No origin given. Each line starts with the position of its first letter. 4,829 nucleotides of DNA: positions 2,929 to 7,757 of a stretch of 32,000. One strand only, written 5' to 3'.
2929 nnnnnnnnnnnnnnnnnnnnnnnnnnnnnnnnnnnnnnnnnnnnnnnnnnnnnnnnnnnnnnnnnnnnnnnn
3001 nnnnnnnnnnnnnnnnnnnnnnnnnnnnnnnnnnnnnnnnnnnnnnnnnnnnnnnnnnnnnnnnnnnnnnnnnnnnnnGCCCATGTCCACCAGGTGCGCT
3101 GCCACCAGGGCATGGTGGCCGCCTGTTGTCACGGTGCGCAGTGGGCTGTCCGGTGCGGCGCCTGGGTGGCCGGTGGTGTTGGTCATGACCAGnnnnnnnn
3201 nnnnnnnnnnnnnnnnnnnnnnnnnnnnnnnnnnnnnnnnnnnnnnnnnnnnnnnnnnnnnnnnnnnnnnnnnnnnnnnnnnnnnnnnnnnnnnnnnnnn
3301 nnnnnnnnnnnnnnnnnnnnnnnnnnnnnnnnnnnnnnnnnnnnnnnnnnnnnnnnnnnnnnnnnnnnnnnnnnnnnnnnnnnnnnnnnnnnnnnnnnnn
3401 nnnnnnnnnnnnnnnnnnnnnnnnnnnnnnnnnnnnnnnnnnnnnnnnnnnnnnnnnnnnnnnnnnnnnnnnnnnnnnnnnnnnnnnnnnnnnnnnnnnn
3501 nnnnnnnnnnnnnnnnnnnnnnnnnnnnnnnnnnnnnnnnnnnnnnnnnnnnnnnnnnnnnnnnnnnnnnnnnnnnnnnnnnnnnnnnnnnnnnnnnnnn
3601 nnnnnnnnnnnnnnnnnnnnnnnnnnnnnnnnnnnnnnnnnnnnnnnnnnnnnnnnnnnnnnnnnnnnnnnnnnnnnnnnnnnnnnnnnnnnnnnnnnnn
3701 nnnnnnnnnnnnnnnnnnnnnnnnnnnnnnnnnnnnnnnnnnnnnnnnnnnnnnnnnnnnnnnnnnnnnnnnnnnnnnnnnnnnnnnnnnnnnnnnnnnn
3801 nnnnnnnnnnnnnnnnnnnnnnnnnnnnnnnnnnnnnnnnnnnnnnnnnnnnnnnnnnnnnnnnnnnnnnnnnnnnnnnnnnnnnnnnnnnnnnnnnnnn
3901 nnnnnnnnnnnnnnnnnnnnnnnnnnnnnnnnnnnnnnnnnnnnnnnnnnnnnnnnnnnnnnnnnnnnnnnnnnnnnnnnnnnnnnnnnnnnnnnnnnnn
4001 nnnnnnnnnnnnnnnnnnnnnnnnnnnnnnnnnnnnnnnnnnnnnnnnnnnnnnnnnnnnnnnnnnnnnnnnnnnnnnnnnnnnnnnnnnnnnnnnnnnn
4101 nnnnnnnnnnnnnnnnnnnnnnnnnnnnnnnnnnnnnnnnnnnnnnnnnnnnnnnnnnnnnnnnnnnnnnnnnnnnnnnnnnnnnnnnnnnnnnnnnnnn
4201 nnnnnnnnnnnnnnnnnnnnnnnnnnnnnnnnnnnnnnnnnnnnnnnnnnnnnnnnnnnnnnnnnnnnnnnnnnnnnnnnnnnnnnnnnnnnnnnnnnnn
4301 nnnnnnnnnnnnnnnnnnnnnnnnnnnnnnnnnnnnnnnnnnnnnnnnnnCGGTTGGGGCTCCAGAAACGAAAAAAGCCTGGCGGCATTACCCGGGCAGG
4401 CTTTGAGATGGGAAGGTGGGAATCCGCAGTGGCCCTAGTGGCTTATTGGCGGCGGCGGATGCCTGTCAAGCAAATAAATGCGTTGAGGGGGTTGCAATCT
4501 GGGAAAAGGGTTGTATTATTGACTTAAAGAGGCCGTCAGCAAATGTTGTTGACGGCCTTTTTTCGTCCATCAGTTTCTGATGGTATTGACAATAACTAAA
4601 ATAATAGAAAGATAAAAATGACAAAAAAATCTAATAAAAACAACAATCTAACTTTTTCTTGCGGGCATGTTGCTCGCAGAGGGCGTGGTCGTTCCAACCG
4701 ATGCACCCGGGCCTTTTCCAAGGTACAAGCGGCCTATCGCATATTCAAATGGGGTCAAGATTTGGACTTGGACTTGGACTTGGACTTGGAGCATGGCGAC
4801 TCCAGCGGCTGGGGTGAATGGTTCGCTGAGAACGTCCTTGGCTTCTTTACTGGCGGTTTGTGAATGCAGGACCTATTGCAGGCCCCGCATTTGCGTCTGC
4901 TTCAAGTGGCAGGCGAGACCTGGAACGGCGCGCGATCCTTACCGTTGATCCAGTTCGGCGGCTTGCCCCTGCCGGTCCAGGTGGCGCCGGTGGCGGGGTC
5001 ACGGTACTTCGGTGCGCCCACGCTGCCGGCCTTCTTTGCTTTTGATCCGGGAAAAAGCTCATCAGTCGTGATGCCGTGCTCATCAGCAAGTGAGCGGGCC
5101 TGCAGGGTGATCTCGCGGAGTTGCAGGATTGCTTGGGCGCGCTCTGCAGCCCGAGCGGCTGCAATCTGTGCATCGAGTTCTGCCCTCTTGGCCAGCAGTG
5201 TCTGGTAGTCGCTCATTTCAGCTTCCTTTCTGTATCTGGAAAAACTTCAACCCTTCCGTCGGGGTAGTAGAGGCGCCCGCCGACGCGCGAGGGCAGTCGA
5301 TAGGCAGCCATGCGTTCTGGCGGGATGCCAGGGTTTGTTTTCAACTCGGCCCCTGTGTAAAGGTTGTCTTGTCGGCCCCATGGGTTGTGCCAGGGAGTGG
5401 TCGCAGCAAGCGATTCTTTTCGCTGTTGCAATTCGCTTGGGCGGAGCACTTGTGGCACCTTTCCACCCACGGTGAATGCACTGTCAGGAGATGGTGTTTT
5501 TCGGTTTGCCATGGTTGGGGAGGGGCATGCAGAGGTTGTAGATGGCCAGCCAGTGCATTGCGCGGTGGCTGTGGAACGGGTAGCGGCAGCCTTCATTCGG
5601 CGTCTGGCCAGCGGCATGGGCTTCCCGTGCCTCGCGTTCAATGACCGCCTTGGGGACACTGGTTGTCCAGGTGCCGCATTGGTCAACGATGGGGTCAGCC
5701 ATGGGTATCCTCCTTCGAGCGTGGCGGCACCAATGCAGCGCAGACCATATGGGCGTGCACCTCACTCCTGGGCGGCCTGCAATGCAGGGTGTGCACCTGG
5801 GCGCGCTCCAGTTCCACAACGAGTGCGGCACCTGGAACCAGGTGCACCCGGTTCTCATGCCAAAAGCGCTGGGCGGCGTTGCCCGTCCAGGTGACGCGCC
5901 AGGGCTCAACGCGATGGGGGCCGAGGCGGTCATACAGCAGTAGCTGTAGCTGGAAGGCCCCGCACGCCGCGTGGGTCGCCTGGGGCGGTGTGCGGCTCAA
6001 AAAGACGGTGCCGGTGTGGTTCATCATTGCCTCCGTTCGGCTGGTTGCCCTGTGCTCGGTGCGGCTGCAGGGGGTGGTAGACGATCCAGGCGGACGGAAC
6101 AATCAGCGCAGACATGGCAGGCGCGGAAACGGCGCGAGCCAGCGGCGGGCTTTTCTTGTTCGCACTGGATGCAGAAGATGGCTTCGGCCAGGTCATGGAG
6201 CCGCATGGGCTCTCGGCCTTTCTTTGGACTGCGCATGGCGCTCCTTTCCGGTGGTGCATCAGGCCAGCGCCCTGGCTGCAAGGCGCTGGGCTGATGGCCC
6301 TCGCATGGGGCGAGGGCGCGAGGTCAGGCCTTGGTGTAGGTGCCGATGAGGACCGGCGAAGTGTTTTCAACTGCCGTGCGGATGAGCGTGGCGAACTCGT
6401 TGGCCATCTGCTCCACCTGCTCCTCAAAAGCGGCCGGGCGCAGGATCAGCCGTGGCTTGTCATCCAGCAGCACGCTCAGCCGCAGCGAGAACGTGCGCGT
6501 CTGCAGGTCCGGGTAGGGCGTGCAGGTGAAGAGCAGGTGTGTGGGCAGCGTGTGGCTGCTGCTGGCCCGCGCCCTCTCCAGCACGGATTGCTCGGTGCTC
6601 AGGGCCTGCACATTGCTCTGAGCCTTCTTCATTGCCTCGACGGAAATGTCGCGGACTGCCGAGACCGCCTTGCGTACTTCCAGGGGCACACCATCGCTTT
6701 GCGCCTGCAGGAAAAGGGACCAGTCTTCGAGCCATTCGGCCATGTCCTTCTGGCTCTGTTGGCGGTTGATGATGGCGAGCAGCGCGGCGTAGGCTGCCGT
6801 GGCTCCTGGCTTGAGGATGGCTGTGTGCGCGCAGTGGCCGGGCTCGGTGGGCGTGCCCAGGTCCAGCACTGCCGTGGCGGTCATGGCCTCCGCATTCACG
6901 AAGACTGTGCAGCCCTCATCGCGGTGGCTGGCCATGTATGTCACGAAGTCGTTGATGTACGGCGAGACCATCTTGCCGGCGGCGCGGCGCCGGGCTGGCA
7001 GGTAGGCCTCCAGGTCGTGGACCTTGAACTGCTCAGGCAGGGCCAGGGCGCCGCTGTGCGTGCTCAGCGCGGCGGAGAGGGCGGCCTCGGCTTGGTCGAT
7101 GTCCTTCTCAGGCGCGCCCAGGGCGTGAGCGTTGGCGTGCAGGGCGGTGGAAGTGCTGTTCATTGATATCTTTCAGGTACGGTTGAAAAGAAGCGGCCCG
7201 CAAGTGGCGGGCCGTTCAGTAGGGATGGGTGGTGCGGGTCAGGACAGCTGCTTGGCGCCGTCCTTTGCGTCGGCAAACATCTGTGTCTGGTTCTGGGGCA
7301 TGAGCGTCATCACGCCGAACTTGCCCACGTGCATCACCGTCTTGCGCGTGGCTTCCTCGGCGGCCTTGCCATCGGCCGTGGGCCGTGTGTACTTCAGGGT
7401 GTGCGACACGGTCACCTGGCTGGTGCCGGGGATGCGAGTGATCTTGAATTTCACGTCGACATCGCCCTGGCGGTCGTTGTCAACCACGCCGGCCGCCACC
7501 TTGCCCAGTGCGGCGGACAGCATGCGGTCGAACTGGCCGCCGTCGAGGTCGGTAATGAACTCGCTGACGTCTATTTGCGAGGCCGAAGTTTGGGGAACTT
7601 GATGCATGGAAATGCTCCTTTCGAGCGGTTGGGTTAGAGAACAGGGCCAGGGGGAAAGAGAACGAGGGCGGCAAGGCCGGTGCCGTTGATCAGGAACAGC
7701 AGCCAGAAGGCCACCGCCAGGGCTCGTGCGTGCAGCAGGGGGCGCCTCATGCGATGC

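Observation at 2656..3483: Cytosine-5 methyltransferase with eight tandem TRD-like modules (candidate hyper-multispecific anti-restriction methylase)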

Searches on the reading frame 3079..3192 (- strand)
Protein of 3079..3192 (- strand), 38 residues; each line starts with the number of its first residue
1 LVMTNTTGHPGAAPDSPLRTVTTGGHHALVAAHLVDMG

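Call 68: search_protein_representatives(alignment_id=A3)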
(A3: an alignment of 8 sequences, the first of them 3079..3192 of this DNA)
Query: 8 sequences, 38 profile positions. Proteins with E-value up to 0.001 (for the whole library): 1875; up to 1e-10: 830; up to 1e-30: 49. The best 150 are listed.
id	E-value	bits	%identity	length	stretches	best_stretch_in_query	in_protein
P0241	2.3e-61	219.0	-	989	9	5-37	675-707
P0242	3.9e-49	180.0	-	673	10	6-36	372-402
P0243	4.6e-47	173.4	-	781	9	2-37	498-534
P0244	1.6e-44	165.2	-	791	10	4-38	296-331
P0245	5.9e-44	163.5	-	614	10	2-36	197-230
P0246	4.0e-43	160.8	-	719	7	1-36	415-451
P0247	2.1e-42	158.5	-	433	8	1-37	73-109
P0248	2.9e-40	151.7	-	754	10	2-38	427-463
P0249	5.3e-40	150.8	-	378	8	3-37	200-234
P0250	1.3e-39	149.5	-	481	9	7-38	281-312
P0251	2.9e-39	148.5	-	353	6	1-38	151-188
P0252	3.1e-39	148.4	-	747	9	1-35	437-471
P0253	3.8e-39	148.1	-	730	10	4-37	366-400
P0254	5.7e-39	147.5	-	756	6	8-37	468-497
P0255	9.4e-39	146.9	-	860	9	1-36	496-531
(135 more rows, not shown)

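Call 104: search_solved_structures(query=A3, max_evalue=10, show_alignments=5)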
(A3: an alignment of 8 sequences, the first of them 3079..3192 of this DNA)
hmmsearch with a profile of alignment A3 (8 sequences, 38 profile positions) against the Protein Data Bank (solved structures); distinct sequences matched with E-value up to 10: 0.

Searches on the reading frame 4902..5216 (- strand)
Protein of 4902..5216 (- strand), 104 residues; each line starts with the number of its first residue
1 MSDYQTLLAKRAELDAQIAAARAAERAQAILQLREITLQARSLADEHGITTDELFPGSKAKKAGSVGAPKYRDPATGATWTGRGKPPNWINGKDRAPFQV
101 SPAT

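Call 44: search_protein_families(library=phrogs, proteins=[window:4902-5216:-], max_evalue=0.001)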
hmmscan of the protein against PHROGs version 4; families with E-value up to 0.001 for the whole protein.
window:4902-5216:- (104 aa): 1 family
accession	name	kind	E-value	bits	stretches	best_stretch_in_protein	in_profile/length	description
phrog_10171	-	unknown function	8.7e-26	91.9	1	1-100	30-128/129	-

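Call 88: search_protein_families(library=pfam, proteins=[window:4902-5216:-], max_evalue=0.01)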
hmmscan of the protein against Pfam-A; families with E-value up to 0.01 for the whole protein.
window:4902-5216:- (104 aa): 1 family
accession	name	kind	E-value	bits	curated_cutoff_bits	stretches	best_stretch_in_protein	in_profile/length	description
PF00816.26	Histone_HNS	-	3.2e-12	46.4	25.6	1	69-100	1-38/38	H-NS histone C-terminal domain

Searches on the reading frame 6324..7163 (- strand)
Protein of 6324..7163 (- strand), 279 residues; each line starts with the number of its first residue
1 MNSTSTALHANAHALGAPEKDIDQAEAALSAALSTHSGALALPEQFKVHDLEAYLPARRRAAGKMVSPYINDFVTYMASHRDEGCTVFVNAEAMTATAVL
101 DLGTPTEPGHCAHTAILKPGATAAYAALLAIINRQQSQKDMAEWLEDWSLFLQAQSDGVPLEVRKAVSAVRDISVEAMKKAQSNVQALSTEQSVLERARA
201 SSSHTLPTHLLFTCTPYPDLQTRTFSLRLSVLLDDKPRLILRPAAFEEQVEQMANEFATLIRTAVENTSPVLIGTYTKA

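Call 44: search_protein_families(library=phrogs, proteins=[window:6324-7163:-], max_evalue=0.001)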
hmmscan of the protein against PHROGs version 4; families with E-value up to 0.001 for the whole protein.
window:6324-7163:- (279 aa): 2 families
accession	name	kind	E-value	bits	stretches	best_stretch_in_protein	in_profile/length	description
phrog_210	-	unknown function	1.1e-66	225.9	1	30-277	23-273/274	-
phrog_18285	-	unknown function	2.2e-13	51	1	197-277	3-84/85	-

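Call 88: search_protein_families(library=pfam, proteins=[window:6324-7163:-], max_evalue=0.01)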
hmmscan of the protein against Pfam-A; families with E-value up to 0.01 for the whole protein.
window:6324-7163:- (279 aa): 1 family
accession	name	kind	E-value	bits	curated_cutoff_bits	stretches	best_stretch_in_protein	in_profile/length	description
PF10065.14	DUF2303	-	2.9e-49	168.1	26.6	1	32-275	30-268/269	Uncharacterized conserved protein (DUF2303)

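Call 89: search_protein_families(library=padloc, proteins=[window:6324-7163:-], max_evalue=0.001)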
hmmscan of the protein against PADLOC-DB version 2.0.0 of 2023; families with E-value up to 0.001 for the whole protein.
window:6324-7163:- (279 aa): 0 families

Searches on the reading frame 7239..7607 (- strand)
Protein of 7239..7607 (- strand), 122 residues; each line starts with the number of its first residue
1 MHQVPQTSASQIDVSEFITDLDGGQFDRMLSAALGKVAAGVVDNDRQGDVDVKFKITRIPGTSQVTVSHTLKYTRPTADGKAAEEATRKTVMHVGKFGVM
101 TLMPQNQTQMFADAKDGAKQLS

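Call 44: search_protein_families(library=phrogs, proteins=[window:7239-7607:-], max_evalue=0.001)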
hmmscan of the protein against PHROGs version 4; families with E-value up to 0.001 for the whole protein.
window:7239-7607:- (122 aa): 3 families
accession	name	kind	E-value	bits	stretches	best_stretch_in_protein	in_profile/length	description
phrog_204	-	unknown function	1.3e-27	97.6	1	7-119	19-124/143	-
phrog_17027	-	unknown function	7.8e-10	39.1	1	66-114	2-50/62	-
phrog_33467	-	unknown function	5.6e-07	30.2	1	10-56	5-51/58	-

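Call 88: search_protein_families(library=pfam, proteins=[window:7239-7607:-], max_evalue=0.01)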
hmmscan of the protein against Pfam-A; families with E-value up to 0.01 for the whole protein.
window:7239-7607:- (122 aa): 0 families
